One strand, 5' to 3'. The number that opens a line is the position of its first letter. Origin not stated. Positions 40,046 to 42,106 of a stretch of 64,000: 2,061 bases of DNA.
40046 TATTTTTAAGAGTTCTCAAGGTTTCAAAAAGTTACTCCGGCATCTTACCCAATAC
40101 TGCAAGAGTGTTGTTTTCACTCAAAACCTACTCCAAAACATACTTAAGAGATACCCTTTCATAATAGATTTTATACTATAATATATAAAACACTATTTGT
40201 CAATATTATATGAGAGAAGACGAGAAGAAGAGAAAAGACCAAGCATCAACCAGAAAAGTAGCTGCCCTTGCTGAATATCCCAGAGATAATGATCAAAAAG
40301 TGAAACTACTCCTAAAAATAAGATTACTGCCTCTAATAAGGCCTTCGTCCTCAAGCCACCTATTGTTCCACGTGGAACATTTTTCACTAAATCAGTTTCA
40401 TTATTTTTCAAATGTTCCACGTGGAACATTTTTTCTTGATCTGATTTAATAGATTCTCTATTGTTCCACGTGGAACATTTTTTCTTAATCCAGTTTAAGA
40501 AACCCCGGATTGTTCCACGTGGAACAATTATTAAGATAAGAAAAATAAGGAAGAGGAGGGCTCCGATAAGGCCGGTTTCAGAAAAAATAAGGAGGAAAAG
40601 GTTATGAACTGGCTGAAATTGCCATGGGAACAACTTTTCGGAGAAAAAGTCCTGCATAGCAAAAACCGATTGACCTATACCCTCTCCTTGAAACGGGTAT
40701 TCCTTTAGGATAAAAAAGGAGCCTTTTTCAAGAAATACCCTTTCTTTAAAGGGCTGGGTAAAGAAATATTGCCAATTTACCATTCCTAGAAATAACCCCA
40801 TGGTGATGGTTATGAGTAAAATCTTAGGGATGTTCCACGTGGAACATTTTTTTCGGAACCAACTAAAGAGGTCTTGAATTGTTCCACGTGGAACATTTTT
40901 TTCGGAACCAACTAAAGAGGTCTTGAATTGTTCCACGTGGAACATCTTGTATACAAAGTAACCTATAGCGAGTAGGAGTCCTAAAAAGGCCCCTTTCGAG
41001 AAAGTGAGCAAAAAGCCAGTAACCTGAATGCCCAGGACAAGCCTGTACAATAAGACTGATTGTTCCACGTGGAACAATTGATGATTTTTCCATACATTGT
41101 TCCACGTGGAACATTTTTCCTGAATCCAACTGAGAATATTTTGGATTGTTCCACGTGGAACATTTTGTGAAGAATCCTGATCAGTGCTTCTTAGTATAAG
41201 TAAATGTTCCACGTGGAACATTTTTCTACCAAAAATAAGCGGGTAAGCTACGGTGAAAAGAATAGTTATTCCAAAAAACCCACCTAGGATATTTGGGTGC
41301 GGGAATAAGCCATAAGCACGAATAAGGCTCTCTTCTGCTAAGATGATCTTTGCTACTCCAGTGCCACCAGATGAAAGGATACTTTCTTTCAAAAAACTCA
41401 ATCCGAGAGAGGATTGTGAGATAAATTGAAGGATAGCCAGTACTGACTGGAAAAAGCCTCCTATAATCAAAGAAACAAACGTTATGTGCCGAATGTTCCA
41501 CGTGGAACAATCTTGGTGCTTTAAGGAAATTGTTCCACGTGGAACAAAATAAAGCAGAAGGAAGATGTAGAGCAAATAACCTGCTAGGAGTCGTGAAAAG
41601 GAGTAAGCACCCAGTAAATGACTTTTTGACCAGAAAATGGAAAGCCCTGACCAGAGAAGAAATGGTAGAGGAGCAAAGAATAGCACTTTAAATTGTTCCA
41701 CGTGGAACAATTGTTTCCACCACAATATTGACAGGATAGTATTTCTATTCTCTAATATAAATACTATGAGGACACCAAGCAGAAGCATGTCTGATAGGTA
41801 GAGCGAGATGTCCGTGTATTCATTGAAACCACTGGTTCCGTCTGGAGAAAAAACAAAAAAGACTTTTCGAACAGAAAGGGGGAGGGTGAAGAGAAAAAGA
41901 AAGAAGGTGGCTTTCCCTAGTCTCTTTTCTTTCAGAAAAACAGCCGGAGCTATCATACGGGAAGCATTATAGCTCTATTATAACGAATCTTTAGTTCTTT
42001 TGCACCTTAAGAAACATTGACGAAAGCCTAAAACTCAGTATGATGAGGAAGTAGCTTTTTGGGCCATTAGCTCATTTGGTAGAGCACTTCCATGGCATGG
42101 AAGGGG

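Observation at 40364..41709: Fourteen copies of a perfect 16-bp palindrome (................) embedded in frame in an O-antigen-ligase-like gene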

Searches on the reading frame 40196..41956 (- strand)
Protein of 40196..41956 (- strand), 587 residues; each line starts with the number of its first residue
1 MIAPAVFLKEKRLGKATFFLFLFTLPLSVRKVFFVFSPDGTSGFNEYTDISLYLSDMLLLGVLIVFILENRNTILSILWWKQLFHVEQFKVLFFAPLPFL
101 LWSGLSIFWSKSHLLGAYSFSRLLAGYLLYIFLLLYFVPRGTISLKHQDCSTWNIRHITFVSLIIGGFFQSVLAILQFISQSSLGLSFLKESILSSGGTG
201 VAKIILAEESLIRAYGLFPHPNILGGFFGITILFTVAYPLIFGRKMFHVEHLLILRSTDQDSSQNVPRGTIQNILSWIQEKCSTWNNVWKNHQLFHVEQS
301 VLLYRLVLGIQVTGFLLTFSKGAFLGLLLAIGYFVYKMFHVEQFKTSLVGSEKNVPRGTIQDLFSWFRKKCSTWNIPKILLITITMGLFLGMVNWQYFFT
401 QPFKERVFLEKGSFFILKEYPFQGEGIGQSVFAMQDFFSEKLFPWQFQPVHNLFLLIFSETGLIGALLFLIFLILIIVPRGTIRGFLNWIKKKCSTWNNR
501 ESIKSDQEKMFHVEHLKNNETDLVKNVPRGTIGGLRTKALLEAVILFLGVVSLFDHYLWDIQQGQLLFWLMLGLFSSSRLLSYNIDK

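Call 8: search_protein_families(library=pfam, proteins=[window:40196-41956:-], max_evalue=0.01)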
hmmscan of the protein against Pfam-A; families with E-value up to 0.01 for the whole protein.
window:40196-41956:- (587 aa): 1 family
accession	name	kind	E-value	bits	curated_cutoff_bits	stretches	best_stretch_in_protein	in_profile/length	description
PF04932.20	Wzy_C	-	3.6e-06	27.3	31.7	1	308-470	3-149/149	O-Antigen ligase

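Call 11: find_encoding_contigs(protein=window:40196-41956:-, flank=10000, max_places=6)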
Protein window:40196-41956:- (587 aa): no gene with exactly this product is on record in the collection.

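Call 27: find_homologous_proteins(query=window:40196-41956:-, max_evalue=0.00001)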
Query window:40196-41956:- (587 aa): 505 proteins with E <= 0.00001 among 8000 candidates; the best 120 are listed.
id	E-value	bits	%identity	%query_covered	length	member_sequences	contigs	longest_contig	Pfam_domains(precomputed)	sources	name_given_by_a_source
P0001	8.5e-252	855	68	100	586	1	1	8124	PF04932.21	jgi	jgi:hypothetical protein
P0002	6.2e-188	644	77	68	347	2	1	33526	PF04932.21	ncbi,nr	ncbi:MAG: hypothetical protein KBD65_00360 [Candidatus Moranbacteria bacterium]|nr:hypothetical prot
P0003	5.3e-172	592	48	94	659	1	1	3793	PF04932.21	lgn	-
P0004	2.3e-160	553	45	95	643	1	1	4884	-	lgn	-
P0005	4.0e-159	549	47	98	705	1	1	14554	-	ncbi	-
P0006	3.1e-152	527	45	94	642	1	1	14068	PF04932.21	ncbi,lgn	-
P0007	5.6e-150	519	45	97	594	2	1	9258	PF04932.21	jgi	-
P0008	2.2e-146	507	43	93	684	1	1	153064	PF04932.21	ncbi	-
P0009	6.8e-143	496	37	74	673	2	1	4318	PF04932.21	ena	-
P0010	7.7e-143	496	47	93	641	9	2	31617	PF04932.21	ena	-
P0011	8.1e-139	482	44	98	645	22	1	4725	-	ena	-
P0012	3.0e-138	480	42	100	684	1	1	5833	PF04932.21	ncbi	-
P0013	2.9e-136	474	45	96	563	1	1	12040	PF04932.21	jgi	jgi:hypothetical protein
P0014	2.8e-135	471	43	99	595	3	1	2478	-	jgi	-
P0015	3.4e-132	460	44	97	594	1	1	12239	PF04932.21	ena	-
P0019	5.6e-127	443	44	93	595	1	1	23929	PF04932.21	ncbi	-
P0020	1.2e-126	442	42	93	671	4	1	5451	PF04932.21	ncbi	ncbi:MAG: O-antigen ligase family protein [Patescibacteria group bacterium]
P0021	4.6e-126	440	39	96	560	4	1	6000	PF04932.21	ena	-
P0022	8.7e-126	439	39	99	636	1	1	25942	PF04932.21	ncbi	-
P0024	3.4e-121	424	38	99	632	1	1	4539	PF04932.21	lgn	-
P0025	5.9e-121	423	44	61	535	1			PF04932.21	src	-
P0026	3.4e-120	421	39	97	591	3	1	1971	PF04932.21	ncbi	-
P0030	5.9e-116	407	38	96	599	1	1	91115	PF04932.21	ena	-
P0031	7.0e-116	407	39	99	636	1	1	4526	PF04932.21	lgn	-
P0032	9.3e-116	406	38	95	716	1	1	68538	PF04932.21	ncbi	-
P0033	1.5e-115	405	39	95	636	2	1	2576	PF04932.21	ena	-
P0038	3.9e-110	388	41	94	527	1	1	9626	PF04932.21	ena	-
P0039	4.9e-110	387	38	92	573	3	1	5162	PF04932.21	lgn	-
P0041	1.8e-109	385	36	97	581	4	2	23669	PF04932.21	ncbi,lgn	-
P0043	7.7e-109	383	40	97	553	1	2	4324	PF04932.21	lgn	-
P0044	6.2e-106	374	38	97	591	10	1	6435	PF04932.21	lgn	-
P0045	1.7e-103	366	37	96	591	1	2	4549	PF04932.21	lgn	-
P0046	5.2e-98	348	37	96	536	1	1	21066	PF04932.21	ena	-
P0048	4.3e-91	325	42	77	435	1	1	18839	PF04932.21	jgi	jgi:O-antigen ligase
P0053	9.6e-88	314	44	71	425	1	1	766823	-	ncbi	ncbi:MAG: hypothetical protein WAV46_01595 [Candidatus Moraniibacteriota bacterium]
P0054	3.1e-87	312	39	87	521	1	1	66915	PF04932.21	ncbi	ncbi:MAG: hypothetical protein ACSLEX_00620 [Minisyncoccota bacterium]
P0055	8.2e-87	311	44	72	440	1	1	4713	PF04932.21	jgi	jgi:hypothetical protein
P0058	3.1e-79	286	37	94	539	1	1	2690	PF04932.21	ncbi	-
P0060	3.3e-75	272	37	75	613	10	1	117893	PF04932.21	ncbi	-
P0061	3.2e-74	269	35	85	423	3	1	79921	PF04932.21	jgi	-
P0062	3.7e-74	269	34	93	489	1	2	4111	PF04932.21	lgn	-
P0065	8.9e-70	254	36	96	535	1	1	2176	PF04932.21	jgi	-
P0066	1.3e-69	254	37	97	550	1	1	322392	PF04932.21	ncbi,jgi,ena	ncbi:MAG: O-antigen ligase family protein [Parcubacteria group bacterium]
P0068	2.2e-69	253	35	95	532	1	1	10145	PF04932.21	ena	-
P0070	2.3e-66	243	38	93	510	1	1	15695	PF04932.21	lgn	-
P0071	1.2e-65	241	35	95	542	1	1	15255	PF04932.21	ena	-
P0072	4.3e-65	239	35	94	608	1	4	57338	PF04932.21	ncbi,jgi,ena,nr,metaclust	ncbi:MAG: hypothetical protein US30_C0012G0051 [Candidatus Moranbacteria bacterium GW2011_GWF2_36_83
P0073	1.1e-64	237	35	61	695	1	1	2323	PF04932.21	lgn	-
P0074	1.6e-64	237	34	94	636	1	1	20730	PF04932.21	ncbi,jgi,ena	-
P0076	9.5e-63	231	37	64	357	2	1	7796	PF04932.21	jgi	jgi:hypothetical protein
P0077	2.2e-62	230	34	95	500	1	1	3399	PF04932.21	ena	-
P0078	2.4e-62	230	34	95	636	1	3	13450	PF04932.21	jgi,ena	-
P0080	9.7e-62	228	33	98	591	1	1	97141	PF04932.21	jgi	jgi:hypothetical protein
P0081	1.5e-61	227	37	95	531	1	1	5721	PF04932.21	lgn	-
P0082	4.5e-61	226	36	95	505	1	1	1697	PF04932.21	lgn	-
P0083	6.1e-61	225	33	98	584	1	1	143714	PF04932.21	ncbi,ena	-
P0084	8.6e-61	225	32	95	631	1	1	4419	PF04932.21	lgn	-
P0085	1.3e-60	224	33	95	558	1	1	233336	PF04932.21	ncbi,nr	ncbi:MAG: O-antigen ligase family protein [Candidatus Moranbacteria bacterium]|nr:O-antigen ligase f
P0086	1.8e-60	224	33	96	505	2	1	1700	PF04932.21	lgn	-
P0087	2.1e-60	223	34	95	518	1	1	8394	PF04932.21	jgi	jgi:hypothetical protein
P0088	2.4e-60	223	33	95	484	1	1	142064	PF04932.21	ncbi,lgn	-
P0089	3.2e-60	223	34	96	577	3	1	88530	PF04932.21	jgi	jgi:hypothetical protein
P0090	6.9e-60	222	36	95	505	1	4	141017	PF04932.21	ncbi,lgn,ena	-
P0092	8.7e-60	221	35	93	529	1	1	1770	PF04932.21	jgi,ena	-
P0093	1.2e-59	221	34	95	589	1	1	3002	PF04932.21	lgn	-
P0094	1.2e-59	221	34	96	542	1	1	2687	PF04932.21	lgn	-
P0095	1.7e-59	220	33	97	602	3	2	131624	PF04932.21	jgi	jgi:hypothetical protein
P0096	3.3e-59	219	35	96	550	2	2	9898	PF04932.21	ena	-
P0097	5.8e-59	219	35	97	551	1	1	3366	PF04932.21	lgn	-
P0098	6.0e-59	219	35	93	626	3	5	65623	PF04932.21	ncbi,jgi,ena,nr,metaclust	ncbi:MAG: hypothetical protein A2271_03790 [Candidatus Moranbacteria bacterium RIFOXYA12_FULL_35_19]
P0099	7.7e-59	218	34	95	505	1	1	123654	PF04932.21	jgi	jgi:O-antigen ligase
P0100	1.0e-58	218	33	95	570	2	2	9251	PF04932.21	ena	-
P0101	1.2e-58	218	34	95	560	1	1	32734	PF04932.21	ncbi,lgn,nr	ncbi:O-antigen ligase domain-containing protein [Patescibacteria group bacterium]|nr:MAG: O-antigen 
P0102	1.3e-58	217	33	97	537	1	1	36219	PF04932.21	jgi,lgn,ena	-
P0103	1.8e-58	217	33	96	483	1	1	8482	PF04932.21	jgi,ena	-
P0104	2.0e-58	217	35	96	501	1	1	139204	PF04932.21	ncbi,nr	ncbi:MAG: O-antigen ligase family protein [Candidatus Moranbacteria bacterium]|nr:O-antigen ligase f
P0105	5.2e-58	215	36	59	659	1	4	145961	PF04932.21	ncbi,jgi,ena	jgi:hypothetical protein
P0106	8.1e-58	215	34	97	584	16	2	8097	PF04932.21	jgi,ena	-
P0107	1.0e-57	214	33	96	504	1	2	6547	PF04932.21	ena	-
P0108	1.4e-57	214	33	82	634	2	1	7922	PF04932.21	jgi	-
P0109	2.1e-57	213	33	94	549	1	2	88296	PF04932.21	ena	-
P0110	2.2e-57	213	34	95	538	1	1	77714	PF04932.21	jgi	-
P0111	3.5e-57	213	33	97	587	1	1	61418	PF04932.21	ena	-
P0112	5.0e-57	212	31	93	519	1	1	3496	PF04932.21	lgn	-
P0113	5.6e-57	212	33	96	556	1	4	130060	PF04932.21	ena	-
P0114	6.4e-57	212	34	95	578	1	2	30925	PF04932.21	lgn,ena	-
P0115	9.1e-57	211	32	95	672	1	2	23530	PF04932.21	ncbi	-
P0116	2.1e-56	210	34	96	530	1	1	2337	PF04932.21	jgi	-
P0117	2.9e-56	210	32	93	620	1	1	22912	PF04932.21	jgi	-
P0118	4.2e-56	209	33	97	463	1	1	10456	PF04932.21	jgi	jgi:hypothetical protein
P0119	6.5e-56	209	33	82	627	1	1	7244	PF04932.21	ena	-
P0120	7.0e-56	208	38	42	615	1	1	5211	PF04932.21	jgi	jgi:hypothetical protein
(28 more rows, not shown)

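Call 30: find_encoding_contigs(protein=P0053, flank=10000, max_places=2)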
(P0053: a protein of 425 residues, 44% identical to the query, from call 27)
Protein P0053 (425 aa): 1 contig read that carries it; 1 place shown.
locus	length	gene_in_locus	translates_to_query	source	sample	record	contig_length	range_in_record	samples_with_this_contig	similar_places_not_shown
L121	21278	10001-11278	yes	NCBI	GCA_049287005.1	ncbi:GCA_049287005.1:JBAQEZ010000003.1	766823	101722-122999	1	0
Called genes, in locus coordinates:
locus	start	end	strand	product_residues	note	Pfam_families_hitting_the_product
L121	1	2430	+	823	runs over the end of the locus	PF14022:DUF4238 (faint), PF02810:SEC-C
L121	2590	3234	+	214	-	-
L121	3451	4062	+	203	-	PF00702:Hydrolase, PF13419:HAD_2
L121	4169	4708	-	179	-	-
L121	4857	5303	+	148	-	PF07884:VKOR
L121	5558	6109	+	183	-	PF06725:3D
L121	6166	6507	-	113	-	-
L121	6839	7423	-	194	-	PF03167:UDG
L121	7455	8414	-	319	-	PF01368:DHH, PF02272:DHHA1 (weak)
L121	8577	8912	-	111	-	PF02033:RBFA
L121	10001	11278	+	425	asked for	-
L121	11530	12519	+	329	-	PF18884:TSP3_bac (weak)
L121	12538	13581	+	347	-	-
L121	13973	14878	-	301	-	-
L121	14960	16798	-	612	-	PF06480:FtsH_ext, PF00004:AAA, PF07728:AAA_5 (weak), PF17862:AAA_lid_3, PF01434:Peptidase_M41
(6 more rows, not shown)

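Call 31: find_encoding_contigs(protein=P0001, flank=10000, max_places=2)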
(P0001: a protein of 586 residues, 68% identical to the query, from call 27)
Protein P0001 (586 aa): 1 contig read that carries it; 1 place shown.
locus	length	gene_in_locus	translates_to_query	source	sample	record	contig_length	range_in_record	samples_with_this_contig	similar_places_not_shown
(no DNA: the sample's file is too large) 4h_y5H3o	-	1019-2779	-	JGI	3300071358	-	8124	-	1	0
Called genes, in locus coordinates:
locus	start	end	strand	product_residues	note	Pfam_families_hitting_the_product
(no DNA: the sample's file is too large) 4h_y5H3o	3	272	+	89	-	?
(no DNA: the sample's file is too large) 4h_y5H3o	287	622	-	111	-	PF02033:RBFA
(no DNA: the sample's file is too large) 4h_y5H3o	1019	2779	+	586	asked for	PF04932:Wzy_C (weak)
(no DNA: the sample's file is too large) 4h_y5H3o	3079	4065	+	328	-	PF18884:TSP3_bac (weak)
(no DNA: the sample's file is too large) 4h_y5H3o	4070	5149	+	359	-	-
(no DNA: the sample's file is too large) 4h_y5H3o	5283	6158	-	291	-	-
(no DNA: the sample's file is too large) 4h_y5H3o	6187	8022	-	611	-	PF06480:FtsH_ext, PF00004:AAA, PF07728:AAA_5 (faint), PF17862:AAA_lid_3, PF01434:Peptidase_M41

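Call 32: find_encoding_contigs(protein=P0085, flank=10000, max_places=2)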
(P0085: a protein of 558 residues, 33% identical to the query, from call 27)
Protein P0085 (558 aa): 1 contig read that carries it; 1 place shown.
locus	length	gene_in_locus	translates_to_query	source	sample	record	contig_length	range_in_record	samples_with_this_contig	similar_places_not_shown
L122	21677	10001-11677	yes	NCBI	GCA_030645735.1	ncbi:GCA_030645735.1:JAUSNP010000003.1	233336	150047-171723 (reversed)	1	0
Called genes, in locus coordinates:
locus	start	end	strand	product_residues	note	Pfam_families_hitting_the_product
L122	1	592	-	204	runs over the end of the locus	-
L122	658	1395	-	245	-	PF01978:TrmB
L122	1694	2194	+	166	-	-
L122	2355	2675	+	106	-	-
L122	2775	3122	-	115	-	-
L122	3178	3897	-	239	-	PF01978:TrmB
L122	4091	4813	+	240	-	PF02353:CMAS, PF05401:NodS, PF13489:Methyltransf_23, PF05175:MTS, PF13847:Methyltransf_31, PF08241:Methyltransf_11, PF08242:Methyltransf_12, PF13649:Methyltransf_25, +1 more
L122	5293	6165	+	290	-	PF00497:SBP_bac_3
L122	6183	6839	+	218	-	PF00528:BPD_transp_1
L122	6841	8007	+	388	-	PF02463:SMC_N (faint), PF13476:AAA_23 (faint), PF13555:AAA_29 (weak), PF00005:ABC_tran, PF13304:AAA_21 (faint)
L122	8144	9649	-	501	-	PF01743:PolyA_pol, PF12627:PolyA_pol_RNAbd, PF01966:HD, PF13735:tRNA_NucTran2_2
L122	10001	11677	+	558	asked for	PF04932:Wzy_C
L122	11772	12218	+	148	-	-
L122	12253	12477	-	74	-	-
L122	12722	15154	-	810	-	PF00521:DNA_topoisoIV, PF03989:DNA_gyraseA_C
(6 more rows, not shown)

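Call 38: find_encoding_contigs(protein=P0066, flank=10000, max_places=2)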
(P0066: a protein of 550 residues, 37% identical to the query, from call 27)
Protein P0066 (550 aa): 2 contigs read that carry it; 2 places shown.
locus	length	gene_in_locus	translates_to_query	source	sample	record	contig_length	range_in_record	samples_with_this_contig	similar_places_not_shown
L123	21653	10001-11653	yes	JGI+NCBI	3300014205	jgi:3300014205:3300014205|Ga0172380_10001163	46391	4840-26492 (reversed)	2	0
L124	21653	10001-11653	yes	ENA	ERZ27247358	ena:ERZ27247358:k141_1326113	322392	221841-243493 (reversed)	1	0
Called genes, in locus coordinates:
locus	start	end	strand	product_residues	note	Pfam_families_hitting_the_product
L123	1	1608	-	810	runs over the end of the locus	PF00294:PfkB, PF05221:AdoHcyase, PF00670:AdoHcyase_NAD, PF02826:2-Hacid_dh_C, PF07991:KARI_N (weak)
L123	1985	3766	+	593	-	-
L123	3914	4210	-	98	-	PF01035:DNA_binding_1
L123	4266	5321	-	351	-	PF13404:HTH_AsnC-type (weak), PF13412:HTH_24 (weak)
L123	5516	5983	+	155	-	-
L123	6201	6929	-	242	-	PF01978:TrmB, PF03965:Penicillinase_R (weak)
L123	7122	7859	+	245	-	PF02353:CMAS, PF03848:TehB (weak), PF13489:Methyltransf_23, PF05175:MTS, PF13847:Methyltransf_31, PF08241:Methyltransf_11, PF08242:Methyltransf_12, PF13649:Methyltransf_25, +1 more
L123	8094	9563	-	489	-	PF01743:PolyA_pol, PF12627:PolyA_pol_RNAbd, PF01966:HD, PF13735:tRNA_NucTran2_2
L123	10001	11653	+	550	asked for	PF04932:Wzy_C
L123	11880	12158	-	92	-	-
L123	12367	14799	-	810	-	PF00521:DNA_topoisoIV, PF03989:DNA_gyraseA_C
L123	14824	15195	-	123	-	-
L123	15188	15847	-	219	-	PF13483:Lactamase_B_3, PF12706:Lactamase_B_2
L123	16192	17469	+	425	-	PF00575:S1 (weak), PF23459:S1_RRP5 (faint), PF21710:Spt6_S1 (faint), PF00575:S1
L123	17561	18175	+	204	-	PF13189:Cytidylate_kin2, PF13207:AAA_17, PF13238:AAA_18, PF02224:Cytidylate_kin (weak)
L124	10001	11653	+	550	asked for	PF04932:Wzy_C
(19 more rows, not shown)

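Call 39: find_encoding_contigs(protein=P0054, flank=10000, max_places=2)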
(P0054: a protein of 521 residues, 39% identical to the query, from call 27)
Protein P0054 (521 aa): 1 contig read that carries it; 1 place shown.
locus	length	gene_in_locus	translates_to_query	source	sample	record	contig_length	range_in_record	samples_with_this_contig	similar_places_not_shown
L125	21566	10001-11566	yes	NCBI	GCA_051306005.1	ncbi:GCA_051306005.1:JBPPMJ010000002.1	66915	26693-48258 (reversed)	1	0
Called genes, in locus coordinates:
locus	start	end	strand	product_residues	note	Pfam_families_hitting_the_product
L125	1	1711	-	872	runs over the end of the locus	PF03477:ATP-cone, PF00317:Ribonuc_red_lgN, PF02867:Ribonuc_red_lgC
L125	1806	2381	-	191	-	PF02777:Sod_Fe_C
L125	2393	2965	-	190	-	PF00578:AhpC-TSA, PF08534:Redoxin, PF10417:1-cysPrx_C (weak)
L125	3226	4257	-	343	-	PF00389:2-Hacid_dh, PF02826:2-Hacid_dh_C, PF01262:AlaDh_PNT_C (weak)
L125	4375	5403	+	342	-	PF00849:PseudoU_synth_2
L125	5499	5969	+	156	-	PF01245:Ribosomal_L19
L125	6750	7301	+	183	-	PF06725:3D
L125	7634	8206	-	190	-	PF03167:UDG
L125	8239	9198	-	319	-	PF01368:DHH, PF02272:DHHA1 (weak)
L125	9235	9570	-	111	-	PF02033:RBFA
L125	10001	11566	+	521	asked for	PF04932:Wzy_C (weak)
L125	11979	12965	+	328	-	PF18884:TSP3_bac (weak)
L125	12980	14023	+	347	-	-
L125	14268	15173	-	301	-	-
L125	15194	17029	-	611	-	PF06480:FtsH_ext, PF06068:TIP49 (faint), PF20720:nSTAND3 (faint), PF05496:RuvB_N (faint), PF00004:AAA, PF07728:AAA_5 (faint), PF17862:AAA_lid_3, PF01434:Peptidase_M41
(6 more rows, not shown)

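Call 54: find_related_loci(query=A1, collection=metagenome_contigs, flank=10000)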
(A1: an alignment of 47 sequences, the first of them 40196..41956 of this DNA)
Query A1 (587 aa) in metagenome_contigs; peptide patterns used: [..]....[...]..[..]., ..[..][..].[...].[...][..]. (x = any residue, [..] = any of these).
538 stretches matched a pattern; 278 encode a relative of the query (tblastn E <= 1e-3); the best 80 are kept; 80 distinct loci.
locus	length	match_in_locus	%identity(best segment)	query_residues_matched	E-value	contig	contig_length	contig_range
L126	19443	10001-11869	44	12-587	7e-148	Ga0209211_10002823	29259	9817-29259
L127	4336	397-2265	44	12-587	7e-152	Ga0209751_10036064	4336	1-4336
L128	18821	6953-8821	44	12-587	9e-148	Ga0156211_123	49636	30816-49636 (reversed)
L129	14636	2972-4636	47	18-565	2e-146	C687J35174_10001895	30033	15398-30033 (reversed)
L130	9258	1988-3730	45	8-576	1e-144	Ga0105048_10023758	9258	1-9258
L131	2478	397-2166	43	8-587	1e-150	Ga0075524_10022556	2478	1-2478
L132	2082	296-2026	43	12-587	3e-148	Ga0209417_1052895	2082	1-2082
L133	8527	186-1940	41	28-575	7e-133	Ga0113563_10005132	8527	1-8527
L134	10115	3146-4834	39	11-580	6e-116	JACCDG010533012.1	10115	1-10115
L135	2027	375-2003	41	28-579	5e-121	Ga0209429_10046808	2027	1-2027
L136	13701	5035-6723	36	11-580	8e-100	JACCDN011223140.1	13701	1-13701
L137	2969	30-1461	42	138-578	1e-97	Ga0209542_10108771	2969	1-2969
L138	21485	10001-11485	36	9-580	5e-97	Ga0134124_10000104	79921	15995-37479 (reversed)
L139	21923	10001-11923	32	18-579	3e-77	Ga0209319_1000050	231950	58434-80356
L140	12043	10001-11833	34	18-577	2e-77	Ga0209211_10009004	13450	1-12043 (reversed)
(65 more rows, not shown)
